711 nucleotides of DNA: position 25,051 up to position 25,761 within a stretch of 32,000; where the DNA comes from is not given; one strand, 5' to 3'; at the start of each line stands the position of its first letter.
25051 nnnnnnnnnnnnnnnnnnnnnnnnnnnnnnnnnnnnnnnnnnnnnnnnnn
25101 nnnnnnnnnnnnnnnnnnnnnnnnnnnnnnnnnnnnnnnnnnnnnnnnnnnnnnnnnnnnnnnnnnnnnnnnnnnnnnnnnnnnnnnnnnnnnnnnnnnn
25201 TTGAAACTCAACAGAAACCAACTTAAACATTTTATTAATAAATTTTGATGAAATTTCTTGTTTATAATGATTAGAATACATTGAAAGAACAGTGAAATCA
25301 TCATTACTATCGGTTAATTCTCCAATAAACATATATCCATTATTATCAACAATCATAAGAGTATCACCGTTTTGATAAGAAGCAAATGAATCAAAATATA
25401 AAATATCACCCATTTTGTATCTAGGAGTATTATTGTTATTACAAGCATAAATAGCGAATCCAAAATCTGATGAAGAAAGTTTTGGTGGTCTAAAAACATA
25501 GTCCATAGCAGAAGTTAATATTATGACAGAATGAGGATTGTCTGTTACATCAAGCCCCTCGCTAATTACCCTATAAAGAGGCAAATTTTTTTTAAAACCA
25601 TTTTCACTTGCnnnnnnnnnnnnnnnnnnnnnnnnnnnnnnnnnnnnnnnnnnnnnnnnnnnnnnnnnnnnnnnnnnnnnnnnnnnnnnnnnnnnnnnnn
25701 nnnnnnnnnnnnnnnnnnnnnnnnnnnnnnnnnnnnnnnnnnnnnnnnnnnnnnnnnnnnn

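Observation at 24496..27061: secE and rpsJ lie only about 2.3 kb apart, and the gap holds an accessory three-gene block instead of core genes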

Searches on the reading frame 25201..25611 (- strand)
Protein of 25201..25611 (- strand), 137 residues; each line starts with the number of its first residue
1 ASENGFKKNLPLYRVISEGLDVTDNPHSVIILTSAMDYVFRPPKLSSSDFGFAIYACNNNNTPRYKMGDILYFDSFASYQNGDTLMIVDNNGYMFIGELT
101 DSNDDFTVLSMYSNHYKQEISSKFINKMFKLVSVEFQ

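Call 48: search_solved_structures(query=A6, max_evalue=10, show_alignments=5)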
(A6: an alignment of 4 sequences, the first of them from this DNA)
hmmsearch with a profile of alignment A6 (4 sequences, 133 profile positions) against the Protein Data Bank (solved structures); distinct sequences matched with E-value up to 10: 2.
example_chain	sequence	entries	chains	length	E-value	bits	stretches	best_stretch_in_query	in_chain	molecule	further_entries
9ndy_E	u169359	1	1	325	0.1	15.9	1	27-99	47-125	Hub protein (gp020)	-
4n31_A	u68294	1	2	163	0.54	13.6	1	46-103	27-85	SipA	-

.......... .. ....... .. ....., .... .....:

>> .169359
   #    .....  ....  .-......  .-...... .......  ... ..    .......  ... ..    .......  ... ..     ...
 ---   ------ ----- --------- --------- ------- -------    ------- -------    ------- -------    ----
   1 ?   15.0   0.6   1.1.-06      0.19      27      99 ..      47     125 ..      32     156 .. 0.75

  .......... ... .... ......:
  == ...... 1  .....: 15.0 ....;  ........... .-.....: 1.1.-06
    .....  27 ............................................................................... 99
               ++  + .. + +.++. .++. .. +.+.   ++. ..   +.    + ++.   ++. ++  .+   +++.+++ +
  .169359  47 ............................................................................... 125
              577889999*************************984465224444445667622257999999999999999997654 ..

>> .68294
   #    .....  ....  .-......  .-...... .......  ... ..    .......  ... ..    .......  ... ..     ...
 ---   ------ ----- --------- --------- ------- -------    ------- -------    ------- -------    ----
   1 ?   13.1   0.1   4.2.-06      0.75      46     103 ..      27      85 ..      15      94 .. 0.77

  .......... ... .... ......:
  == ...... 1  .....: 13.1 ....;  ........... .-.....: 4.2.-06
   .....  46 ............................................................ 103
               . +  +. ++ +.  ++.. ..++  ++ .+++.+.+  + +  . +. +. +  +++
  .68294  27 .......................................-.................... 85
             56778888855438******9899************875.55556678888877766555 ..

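Call 104: search_solved_structures(query=A11, max_evalue=10, show_alignments=4)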
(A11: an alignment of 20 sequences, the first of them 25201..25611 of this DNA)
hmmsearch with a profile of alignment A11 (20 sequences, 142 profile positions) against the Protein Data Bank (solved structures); distinct sequences matched with E-value up to 10: 3.
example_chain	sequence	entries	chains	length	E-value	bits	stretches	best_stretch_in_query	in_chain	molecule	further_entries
3jcr_8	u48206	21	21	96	0.025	17.4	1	78-123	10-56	LSm8 | U6 snRNA-associated Sm-like protein LSm8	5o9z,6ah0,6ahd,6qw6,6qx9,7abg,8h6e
7b1c_D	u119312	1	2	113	1.5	11.7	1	54-88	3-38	AAEL013433-PA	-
7b1b_D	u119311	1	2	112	1.7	11.4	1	54-88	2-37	AAEL013433-PA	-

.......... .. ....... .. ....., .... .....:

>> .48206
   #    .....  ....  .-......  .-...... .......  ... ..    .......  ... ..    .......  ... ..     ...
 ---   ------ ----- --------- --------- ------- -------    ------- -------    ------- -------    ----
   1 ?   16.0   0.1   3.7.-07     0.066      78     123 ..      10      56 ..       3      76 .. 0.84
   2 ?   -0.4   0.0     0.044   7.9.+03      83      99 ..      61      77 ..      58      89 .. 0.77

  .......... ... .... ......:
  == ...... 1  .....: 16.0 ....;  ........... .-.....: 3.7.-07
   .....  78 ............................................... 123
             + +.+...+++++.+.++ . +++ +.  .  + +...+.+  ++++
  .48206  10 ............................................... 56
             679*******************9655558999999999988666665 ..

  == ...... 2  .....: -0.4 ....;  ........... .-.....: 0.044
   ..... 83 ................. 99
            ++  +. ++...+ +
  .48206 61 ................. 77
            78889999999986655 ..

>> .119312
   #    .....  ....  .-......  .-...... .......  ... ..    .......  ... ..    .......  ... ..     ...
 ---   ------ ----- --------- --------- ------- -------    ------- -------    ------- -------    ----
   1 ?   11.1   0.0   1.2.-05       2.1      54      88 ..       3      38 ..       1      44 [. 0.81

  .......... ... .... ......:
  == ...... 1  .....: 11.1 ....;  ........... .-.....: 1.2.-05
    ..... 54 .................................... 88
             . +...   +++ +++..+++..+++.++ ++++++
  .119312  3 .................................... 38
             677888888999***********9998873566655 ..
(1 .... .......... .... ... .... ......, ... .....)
